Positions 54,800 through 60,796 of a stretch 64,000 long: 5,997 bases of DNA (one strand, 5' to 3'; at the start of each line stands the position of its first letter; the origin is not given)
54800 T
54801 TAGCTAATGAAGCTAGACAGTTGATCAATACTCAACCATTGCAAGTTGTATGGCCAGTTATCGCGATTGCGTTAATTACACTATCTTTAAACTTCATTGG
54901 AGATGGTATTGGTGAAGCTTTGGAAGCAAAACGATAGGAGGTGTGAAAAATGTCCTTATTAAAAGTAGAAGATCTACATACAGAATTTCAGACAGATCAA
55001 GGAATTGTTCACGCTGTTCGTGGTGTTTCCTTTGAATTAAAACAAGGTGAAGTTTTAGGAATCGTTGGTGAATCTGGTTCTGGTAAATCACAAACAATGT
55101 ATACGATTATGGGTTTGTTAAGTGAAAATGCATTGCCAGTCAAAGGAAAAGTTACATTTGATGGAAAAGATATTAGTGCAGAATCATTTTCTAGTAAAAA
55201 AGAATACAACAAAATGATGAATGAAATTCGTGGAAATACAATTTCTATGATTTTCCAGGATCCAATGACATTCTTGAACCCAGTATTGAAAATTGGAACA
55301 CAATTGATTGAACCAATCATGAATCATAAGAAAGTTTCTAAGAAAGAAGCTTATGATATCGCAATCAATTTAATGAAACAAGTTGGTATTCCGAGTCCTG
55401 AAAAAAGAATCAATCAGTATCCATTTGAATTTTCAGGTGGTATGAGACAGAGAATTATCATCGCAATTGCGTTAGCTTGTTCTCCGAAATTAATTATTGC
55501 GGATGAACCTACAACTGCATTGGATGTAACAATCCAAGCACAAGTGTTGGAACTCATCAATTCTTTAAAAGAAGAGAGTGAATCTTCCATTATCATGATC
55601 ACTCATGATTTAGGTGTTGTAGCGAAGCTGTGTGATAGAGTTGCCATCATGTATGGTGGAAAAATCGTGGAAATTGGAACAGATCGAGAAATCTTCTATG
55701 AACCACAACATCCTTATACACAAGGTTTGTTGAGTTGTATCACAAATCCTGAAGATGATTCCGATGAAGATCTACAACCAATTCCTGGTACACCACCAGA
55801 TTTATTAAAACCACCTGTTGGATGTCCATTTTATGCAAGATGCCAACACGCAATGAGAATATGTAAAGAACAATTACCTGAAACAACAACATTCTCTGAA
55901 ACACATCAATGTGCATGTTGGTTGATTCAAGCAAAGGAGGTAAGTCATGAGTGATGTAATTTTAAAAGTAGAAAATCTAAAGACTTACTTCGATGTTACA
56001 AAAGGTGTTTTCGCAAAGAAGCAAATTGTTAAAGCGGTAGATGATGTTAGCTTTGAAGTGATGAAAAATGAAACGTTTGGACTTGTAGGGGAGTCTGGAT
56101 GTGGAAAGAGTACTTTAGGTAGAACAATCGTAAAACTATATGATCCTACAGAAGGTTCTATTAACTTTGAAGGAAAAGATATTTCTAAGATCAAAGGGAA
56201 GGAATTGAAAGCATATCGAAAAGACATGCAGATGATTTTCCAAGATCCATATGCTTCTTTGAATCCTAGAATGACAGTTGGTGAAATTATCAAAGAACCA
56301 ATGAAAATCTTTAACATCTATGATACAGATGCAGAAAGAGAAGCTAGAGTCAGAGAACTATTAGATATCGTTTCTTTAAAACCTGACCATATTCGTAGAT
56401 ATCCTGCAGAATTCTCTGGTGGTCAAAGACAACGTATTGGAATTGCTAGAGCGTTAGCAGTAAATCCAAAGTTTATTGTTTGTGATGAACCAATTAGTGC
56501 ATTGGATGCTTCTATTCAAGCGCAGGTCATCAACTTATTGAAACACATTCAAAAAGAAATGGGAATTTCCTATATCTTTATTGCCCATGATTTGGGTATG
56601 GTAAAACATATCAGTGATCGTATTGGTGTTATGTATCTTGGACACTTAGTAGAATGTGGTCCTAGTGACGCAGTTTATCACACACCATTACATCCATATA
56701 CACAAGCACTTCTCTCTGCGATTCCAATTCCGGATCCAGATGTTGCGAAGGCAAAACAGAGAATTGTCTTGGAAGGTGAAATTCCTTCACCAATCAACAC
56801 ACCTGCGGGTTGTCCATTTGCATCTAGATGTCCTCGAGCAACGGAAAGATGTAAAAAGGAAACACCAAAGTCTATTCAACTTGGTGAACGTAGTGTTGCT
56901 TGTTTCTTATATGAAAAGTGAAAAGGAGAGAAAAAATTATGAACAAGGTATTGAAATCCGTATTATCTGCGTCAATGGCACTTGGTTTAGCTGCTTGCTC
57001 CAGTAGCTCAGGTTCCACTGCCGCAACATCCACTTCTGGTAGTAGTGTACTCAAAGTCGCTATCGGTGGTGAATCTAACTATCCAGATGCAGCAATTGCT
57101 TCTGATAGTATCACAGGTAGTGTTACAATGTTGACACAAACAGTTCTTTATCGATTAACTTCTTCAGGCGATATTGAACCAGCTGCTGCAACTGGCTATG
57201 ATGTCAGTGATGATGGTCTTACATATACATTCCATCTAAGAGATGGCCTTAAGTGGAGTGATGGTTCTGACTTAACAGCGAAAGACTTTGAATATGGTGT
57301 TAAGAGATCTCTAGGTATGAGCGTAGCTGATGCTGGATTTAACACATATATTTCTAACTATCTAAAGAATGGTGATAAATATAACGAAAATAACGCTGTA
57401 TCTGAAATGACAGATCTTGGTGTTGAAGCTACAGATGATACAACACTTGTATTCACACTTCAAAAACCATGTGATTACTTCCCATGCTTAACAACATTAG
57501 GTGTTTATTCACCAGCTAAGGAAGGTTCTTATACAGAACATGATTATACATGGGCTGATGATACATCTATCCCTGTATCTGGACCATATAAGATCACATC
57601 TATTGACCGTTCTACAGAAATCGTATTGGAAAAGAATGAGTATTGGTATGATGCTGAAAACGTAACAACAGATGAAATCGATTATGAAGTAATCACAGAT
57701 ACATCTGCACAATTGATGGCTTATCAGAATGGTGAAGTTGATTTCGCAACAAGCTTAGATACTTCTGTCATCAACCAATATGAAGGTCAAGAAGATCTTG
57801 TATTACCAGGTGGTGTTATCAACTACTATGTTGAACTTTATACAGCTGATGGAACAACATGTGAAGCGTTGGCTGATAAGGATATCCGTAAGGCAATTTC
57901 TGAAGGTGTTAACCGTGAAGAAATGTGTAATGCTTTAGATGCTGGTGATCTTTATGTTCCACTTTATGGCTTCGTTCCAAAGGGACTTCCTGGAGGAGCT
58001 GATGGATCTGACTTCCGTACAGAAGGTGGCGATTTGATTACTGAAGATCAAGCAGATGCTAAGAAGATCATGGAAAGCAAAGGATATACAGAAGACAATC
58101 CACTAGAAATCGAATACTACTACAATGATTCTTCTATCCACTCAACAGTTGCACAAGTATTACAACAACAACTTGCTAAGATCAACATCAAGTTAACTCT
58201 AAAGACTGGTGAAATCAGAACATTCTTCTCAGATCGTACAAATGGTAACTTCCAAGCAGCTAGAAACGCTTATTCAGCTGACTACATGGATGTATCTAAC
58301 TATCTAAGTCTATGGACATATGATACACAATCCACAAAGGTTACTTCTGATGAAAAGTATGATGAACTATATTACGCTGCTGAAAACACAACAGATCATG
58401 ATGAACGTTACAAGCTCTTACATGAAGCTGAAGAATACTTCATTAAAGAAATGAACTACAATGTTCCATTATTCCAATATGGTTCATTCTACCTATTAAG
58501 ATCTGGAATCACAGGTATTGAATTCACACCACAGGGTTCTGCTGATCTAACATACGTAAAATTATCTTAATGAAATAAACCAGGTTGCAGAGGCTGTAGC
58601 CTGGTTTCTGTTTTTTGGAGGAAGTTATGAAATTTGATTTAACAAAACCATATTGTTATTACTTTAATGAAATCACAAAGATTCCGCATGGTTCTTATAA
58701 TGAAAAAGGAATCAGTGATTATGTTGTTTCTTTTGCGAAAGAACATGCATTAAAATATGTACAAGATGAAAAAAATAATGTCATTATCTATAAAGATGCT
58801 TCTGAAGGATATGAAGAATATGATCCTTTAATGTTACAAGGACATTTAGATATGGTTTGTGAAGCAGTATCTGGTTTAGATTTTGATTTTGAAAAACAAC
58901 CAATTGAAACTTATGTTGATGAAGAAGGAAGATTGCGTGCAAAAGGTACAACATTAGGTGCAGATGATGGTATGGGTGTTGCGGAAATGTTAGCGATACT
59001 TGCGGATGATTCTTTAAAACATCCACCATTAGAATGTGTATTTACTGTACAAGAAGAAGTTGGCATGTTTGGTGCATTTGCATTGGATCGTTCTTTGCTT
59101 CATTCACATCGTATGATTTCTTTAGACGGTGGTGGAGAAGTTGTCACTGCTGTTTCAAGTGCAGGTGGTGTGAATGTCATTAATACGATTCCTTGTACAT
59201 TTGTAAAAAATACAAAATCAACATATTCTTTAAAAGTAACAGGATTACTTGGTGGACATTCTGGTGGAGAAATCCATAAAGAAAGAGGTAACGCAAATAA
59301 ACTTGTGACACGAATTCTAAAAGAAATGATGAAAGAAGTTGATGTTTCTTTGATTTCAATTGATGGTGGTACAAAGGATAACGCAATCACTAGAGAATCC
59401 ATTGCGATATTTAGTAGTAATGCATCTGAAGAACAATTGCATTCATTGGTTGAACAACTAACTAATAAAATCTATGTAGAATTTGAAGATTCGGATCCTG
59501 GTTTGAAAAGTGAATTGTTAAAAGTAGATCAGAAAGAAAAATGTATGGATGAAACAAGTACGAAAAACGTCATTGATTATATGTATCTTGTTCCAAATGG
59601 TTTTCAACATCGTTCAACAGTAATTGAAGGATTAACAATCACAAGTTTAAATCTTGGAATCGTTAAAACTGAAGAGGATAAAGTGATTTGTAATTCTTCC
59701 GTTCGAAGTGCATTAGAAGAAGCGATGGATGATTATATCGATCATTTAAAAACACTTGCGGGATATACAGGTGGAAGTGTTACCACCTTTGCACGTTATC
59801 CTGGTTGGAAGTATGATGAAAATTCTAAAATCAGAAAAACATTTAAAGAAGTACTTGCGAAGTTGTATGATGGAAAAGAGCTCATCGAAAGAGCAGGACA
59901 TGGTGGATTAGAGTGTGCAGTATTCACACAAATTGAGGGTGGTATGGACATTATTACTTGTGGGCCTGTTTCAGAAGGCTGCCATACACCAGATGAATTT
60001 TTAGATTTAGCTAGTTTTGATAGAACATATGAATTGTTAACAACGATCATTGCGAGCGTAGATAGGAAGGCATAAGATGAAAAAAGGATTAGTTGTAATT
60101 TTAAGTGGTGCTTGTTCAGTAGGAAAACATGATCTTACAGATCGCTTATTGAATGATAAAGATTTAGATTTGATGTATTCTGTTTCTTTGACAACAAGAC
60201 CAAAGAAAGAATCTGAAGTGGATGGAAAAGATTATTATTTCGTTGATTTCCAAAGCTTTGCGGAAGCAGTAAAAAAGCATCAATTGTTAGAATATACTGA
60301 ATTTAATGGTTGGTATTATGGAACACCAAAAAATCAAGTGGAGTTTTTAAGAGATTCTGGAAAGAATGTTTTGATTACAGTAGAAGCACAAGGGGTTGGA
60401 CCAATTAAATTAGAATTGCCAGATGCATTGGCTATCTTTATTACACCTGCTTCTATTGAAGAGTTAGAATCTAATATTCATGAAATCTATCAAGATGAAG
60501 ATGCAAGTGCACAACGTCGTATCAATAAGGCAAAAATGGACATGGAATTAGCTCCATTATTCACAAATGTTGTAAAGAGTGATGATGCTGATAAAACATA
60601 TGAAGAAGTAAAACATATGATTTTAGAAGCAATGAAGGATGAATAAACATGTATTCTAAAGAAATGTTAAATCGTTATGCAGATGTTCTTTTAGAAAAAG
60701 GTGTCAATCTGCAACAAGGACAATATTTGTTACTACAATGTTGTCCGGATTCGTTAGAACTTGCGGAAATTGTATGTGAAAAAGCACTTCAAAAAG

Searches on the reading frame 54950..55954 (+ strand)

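Call 45: search_protein_families(library=pfam, proteins=[window:54950-55954:+], max_evalue=0.00001)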
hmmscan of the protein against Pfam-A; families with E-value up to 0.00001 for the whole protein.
window:54950-55954:+ (334 aa): 3 families
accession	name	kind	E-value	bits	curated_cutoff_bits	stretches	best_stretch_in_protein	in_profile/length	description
PF00005.33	ABC_tran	-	9.4e-29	101.2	25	1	24-189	2-137/137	ABC transporter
PF08352.17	oligo_HPY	-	1.8e-19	70.3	27.1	1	240-305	1-65/65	Oligopeptide/dipeptide transporter, C-terminal region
PF13304.12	AAA_21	-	6.3e-08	33.5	27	1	146-224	223-303/304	AAA domain, putative AbiEii toxin, Type IV TA system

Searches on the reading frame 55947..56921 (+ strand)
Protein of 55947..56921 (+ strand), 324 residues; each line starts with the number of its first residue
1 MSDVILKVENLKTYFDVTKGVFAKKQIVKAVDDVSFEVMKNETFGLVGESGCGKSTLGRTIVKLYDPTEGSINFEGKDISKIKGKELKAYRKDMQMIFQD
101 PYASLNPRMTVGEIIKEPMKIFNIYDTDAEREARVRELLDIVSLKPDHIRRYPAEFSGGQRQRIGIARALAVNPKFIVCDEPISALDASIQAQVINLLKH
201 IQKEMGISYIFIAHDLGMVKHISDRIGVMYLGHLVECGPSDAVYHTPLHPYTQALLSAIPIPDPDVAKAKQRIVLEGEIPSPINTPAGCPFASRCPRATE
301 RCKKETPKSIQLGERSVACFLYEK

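Call 45: search_protein_families(library=pfam, proteins=[window:55947-56921:+], max_evalue=0.00001)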
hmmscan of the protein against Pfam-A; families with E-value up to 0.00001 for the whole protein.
window:55947-56921:+ (324 aa): 3 families
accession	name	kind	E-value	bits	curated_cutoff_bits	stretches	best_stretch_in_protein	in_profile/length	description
PF00005.33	ABC_tran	-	3e-36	125.5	25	1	32-183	2-136/137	ABC transporter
PF08352.17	oligo_HPY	-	3.4e-19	69.4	27.1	1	235-302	1-65/65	Oligopeptide/dipeptide transporter, C-terminal region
PF02463.25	SMC_N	-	6.3e-06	26.2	40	0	41-229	24-212/220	RecF/RecN/SMC N terminal domain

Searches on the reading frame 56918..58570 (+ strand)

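Call 45: search_protein_families(library=pfam, proteins=[window:56918-58570:+], max_evalue=0.00001)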
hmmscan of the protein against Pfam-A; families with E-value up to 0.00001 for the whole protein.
window:56918-58570:+ (550 aa): 1 family
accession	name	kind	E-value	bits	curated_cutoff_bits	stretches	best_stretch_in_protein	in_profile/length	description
PF00496.27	SBP_bac_5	-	1.1e-76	258.8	32.4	1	86-472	2-366/368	Bacterial extracellular solute-binding proteins, family 5 Middle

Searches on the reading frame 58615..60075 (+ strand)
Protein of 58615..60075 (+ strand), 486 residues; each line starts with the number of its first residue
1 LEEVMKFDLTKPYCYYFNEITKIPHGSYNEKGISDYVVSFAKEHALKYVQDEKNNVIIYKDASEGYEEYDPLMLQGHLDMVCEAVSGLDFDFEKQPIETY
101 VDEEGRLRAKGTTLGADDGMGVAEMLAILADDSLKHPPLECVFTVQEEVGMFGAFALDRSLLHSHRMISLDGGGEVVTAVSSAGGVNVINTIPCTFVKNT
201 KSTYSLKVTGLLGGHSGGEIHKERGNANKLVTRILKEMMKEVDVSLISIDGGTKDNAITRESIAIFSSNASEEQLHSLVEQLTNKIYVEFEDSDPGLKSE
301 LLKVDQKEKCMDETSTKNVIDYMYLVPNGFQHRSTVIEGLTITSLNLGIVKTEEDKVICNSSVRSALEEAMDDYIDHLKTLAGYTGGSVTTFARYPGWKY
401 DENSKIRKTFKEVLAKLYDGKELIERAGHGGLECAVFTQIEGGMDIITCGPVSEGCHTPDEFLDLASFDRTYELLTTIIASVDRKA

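Call 45: search_protein_families(library=pfam, proteins=[window:58615-60075:+], max_evalue=0.00001)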
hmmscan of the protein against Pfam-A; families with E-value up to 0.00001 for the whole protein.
window:58615-60075:+ (486 aa): 2 families
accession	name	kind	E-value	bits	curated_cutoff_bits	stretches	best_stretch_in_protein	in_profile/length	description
PF01546.33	Peptidase_M20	-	8.7e-17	62.1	24.6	1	73-479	1-204/206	Peptidase family M20/M25/M40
PF07687.19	M20_dimer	-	2.1e-07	31.3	21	1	209-286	4-99/107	Peptidase dimerisation domain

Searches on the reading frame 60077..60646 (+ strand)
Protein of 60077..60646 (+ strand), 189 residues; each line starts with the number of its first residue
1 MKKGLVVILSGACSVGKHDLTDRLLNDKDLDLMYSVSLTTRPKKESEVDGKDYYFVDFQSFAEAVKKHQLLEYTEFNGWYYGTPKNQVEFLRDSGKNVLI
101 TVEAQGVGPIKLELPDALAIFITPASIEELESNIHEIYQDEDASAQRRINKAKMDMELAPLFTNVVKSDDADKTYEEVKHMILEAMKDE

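Call 45: search_protein_families(library=pfam, proteins=[window:60077-60646:+], max_evalue=0.00001)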
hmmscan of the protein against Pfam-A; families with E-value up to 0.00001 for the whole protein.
window:60077-60646:+ (189 aa): 1 family
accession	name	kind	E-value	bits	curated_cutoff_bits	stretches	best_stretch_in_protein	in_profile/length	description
PF00625.27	Guanylate_kin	-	2.2e-40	138.7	25.2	1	6-183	4-180/182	Guanylate kinase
